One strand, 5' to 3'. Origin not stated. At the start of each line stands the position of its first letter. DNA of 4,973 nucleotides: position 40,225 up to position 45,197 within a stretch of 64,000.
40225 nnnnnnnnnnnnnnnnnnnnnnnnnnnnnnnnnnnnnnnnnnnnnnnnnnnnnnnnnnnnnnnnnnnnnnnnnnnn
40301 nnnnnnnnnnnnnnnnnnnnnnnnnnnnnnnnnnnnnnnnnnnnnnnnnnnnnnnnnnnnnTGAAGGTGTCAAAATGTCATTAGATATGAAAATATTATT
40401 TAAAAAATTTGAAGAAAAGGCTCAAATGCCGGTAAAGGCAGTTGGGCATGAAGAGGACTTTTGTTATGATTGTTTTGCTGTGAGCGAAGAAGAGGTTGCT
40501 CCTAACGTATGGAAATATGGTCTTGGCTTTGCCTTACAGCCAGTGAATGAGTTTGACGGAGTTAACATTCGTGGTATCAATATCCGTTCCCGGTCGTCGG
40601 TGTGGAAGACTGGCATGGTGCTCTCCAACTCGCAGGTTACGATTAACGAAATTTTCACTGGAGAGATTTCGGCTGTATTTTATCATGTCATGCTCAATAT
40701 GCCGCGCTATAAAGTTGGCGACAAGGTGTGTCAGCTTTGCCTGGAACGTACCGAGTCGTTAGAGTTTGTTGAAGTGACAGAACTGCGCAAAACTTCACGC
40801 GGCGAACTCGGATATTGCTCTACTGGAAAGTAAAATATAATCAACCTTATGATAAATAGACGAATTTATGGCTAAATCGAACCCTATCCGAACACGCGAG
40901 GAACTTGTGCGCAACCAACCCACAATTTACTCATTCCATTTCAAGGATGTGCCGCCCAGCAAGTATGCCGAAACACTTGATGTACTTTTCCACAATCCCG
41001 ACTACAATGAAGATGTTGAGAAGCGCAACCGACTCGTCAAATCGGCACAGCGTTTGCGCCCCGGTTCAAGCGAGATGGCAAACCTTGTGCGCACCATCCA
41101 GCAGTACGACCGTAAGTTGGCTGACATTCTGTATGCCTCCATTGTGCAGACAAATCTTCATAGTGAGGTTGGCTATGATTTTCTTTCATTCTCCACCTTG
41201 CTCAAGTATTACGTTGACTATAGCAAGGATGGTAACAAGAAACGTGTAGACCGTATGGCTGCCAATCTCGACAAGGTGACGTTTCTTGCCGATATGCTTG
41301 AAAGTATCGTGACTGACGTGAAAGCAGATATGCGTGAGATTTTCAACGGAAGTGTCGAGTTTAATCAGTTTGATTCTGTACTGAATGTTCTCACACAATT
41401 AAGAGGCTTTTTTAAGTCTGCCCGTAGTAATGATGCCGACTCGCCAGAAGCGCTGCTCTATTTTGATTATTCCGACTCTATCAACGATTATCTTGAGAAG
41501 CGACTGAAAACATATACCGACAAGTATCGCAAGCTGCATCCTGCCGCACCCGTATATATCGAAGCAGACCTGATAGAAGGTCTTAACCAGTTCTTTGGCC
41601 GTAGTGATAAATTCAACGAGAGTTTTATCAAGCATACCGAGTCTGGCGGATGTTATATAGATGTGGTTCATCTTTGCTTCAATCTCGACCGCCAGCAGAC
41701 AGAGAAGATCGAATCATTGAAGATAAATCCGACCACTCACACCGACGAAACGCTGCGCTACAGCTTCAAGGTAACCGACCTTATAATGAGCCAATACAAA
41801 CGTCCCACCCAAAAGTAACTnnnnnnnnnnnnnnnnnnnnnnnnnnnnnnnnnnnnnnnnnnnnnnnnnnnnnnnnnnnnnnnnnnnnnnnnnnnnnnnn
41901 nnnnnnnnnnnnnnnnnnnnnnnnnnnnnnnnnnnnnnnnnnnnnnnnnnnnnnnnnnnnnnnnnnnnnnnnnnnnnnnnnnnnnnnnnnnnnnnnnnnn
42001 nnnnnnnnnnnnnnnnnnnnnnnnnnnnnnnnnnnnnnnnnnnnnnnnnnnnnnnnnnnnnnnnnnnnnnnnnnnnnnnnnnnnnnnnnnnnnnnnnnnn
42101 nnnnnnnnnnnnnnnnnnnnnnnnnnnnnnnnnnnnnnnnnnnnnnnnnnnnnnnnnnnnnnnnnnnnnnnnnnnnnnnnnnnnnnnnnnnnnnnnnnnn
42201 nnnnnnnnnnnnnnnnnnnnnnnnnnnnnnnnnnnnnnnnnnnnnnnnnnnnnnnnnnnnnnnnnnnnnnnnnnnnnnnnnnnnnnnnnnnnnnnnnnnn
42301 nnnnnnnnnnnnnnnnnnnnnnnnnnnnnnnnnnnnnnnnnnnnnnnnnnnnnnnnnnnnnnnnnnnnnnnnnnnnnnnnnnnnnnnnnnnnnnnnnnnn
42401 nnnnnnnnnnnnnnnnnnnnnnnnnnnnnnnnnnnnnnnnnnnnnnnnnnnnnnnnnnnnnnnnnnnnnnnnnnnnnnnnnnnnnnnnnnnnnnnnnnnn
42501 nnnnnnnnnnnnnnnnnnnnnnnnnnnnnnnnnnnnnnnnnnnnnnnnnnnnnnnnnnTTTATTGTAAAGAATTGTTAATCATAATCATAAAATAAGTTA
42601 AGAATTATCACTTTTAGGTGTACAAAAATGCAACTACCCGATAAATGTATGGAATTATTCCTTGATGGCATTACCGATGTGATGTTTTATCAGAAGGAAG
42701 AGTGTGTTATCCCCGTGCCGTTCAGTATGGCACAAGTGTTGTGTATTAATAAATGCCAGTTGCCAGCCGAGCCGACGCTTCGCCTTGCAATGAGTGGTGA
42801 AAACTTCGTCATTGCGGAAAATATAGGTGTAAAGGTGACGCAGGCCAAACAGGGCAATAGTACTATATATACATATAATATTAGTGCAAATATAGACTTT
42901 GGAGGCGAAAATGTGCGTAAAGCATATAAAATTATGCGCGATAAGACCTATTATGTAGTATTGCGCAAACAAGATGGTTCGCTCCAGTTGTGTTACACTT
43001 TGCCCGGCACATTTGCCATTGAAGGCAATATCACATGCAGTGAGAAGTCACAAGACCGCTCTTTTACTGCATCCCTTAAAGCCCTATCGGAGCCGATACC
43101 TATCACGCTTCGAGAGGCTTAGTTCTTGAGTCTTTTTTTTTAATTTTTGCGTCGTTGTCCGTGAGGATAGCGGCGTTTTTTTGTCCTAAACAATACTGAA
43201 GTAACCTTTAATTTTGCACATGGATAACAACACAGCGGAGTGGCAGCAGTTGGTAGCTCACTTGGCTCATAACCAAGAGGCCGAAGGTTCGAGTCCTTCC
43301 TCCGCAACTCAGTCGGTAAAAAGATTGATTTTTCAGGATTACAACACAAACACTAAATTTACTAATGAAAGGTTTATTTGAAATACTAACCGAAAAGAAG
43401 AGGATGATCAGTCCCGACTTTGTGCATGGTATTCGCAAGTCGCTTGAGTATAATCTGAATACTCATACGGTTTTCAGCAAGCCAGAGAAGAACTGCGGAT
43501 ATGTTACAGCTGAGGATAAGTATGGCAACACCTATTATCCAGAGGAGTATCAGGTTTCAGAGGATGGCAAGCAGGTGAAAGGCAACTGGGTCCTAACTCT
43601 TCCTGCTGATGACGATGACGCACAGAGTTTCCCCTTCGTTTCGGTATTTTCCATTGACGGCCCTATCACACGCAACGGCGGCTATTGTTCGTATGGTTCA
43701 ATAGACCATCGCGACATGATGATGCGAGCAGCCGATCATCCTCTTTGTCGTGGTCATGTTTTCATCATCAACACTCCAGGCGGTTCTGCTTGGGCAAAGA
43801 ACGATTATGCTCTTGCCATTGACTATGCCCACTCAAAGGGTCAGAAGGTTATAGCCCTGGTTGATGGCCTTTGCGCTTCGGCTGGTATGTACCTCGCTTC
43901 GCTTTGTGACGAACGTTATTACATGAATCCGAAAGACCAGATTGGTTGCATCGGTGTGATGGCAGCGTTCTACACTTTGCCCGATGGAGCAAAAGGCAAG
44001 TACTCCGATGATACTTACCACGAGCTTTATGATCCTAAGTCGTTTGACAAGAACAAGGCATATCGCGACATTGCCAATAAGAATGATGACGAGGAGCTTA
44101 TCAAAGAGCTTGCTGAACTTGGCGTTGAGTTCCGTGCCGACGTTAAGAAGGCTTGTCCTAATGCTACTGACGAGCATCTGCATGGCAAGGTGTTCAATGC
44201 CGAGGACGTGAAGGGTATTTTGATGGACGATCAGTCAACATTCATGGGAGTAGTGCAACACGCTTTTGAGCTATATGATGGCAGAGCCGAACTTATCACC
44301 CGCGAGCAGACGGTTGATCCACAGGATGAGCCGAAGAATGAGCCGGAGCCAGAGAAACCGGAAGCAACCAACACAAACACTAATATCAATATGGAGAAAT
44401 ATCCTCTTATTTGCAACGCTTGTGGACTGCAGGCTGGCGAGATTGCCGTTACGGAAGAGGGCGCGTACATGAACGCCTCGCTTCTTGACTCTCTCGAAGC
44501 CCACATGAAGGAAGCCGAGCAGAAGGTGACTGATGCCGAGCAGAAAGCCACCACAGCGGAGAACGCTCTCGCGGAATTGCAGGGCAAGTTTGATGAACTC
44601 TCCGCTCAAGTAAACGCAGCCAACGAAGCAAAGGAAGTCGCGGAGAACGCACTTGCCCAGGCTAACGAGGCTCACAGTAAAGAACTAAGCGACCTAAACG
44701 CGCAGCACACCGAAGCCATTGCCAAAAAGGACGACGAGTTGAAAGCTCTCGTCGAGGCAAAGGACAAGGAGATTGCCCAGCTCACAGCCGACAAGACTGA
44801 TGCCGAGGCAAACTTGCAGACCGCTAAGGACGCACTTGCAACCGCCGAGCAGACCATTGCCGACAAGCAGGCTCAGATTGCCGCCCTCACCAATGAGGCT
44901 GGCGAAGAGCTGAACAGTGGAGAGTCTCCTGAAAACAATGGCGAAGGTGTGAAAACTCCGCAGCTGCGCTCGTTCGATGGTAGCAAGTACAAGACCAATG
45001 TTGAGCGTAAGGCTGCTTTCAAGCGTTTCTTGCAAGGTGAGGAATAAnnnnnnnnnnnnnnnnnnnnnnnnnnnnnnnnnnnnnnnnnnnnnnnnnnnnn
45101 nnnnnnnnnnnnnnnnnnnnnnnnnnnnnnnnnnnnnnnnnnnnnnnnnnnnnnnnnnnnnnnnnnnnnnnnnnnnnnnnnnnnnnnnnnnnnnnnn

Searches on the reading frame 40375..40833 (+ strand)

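Call 62: search_protein_families(library=pfam, proteins=[window:40375-40833:+], max_evalue=0.01)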
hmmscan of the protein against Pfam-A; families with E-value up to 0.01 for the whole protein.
window:40375-40833:+ (152 aa): 1 family
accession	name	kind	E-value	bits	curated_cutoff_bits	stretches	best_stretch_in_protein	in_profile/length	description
PF00692.24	dUTPase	-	9.2e-06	25.9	22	1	72-151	52-129/129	dUTPase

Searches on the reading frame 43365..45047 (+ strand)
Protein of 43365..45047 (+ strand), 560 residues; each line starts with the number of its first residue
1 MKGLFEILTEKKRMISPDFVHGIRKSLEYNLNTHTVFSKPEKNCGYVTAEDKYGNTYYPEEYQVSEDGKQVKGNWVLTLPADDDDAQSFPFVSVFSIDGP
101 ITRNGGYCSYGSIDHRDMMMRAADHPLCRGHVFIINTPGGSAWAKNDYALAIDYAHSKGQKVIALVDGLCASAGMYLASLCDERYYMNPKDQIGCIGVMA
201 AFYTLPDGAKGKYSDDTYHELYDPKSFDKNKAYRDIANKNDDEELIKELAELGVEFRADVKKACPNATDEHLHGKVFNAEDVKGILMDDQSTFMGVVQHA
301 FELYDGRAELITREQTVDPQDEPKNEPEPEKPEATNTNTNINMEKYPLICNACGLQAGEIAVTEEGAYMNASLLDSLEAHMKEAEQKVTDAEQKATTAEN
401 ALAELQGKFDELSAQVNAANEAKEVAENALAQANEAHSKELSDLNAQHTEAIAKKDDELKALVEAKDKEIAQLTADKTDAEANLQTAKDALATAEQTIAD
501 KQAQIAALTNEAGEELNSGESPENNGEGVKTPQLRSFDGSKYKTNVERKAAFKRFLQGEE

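Call 12: search_protein_families(library=pfam, proteins=[window:43365-45047:+], max_evalue=0.01)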
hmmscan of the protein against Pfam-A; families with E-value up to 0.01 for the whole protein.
window:43365-45047:+ (560 aa): 1 family
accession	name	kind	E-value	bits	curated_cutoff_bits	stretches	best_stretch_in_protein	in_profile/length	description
PF01343.23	Peptidase_S49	-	1.3e-05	25.7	24.9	1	156-205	3-51/154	Peptidase family S49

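Call 14: search_protein_families(library=phrogs, proteins=[window:43365-45047:+], max_evalue=0.001)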
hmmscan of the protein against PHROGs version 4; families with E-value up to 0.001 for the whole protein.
window:43365-45047:+ (560 aa): 2 families
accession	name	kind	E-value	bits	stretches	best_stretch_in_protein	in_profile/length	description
phrog_53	-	head and packaging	2.6e-19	70.8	1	92-532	76-527/583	head maturation protease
phrog_1660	-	head and packaging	0.00016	21.7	1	375-502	88-212/405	PmgS-like head morphogenesis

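Call 89: search_dna_similar(query=window:43365-45047:+, collection=plasmids, mode=protein, max_evalue=0.00001, max_rows=15)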
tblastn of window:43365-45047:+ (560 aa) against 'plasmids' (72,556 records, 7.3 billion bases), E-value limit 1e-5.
No match.

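Call 90: search_dna_similar(query=window:43365-45047:+, collection=phages, mode=protein, max_evalue=0.00001, max_rows=15)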
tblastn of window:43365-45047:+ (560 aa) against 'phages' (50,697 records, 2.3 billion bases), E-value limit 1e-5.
Records with a match: 99; places in all: 99; records where one place covers at least 80% of the query: 0.
Best place of each record, by identity: <60% 99.
By first word of the organism name: Flavobacterium 93; Bacteriophage 2; Polaribacter 2; Aeromonas 2.
By host as written in the record: Flavobacterium columnare 62; - 16; Flavobacterium sp. LMO6 2; Flavobacterium psychrophilum MH1 2; Flavobacterium psychrophilum T23 2; Flavobacterium psychrophilum strain MH1 2; Flavobacterium psychrophilum A2 2; Flavobacterium columnare B185 2; and 8 more.
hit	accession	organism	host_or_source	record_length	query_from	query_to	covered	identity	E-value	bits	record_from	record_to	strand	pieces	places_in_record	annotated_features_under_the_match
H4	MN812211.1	Flavobacterium phage vB_FspS_laban6-1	Flavobacterium sp. LMO6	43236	78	310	42%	28.2%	6e-8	62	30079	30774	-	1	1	peptidase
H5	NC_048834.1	Flavobacterium phage vB_FspS_laban6-1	Flavobacterium sp. LMO6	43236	78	310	42%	28.2%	6e-8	62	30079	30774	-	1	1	head maturation protease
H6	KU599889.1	Flavobacterium phage 1H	Flavobacterium psychrophilum MH1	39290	55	281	41%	28.2%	3e-6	57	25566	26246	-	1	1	protease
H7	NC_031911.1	Flavobacterium phage 1H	Flavobacterium psychrophilum MH1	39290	55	281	41%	28.2%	3e-6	57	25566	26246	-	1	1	head maturation protease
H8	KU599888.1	Flavobacterium phage 23T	Flavobacterium psychrophilum T23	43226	55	281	41%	28.2%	3e-6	57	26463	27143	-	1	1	protease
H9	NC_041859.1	Flavobacterium phage 23T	Flavobacterium psychrophilum T23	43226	55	281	41%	28.2%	3e-6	57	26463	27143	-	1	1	head maturation protease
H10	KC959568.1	Flavobacterium phage 6H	Flavobacterium psychrophilum strain MH1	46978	55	281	41%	28.2%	3e-6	57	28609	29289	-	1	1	S49 family serine protease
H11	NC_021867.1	Flavobacterium phage 6H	Flavobacterium psychrophilum strain MH1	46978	55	281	41%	28.2%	3e-6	57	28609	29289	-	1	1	head maturation protease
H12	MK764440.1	Flavobacterium phage FPSV-F7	Flavobacterium psychrophilum 990512-1/1B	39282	55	281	41%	28.2%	3e-6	56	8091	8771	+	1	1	S49 family serine protease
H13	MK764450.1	Flavobacterium phage FPSV-D35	Flavobacterium psychrophilum FPS-D15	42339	55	281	41%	28.2%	3e-6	56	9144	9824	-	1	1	hypothetical protein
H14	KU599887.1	Flavobacterium phage 2A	Flavobacterium psychrophilum A2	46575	55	281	41%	28.2%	3e-6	56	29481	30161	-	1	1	protease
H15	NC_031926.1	Flavobacterium phage 2A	Flavobacterium psychrophilum A2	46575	55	281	41%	28.2%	3e-6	56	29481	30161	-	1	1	head maturation protease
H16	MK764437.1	Flavobacterium phage FPSV-D15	Flavobacterium psychrophilum FPS-D10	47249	55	281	41%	28.2%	3e-6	56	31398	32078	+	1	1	S49 family serine protease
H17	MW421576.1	Flavobacterium phage FPSV-D17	Flavobacterium psychrophilum strain ...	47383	55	281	41%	28.2%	3e-6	56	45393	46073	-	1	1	record has no annotation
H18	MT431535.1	Flavobacterium phage FCV-1.01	Flavobacterium columnare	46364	88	316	41%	27.9%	3e-11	73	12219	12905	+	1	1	hypothetical protein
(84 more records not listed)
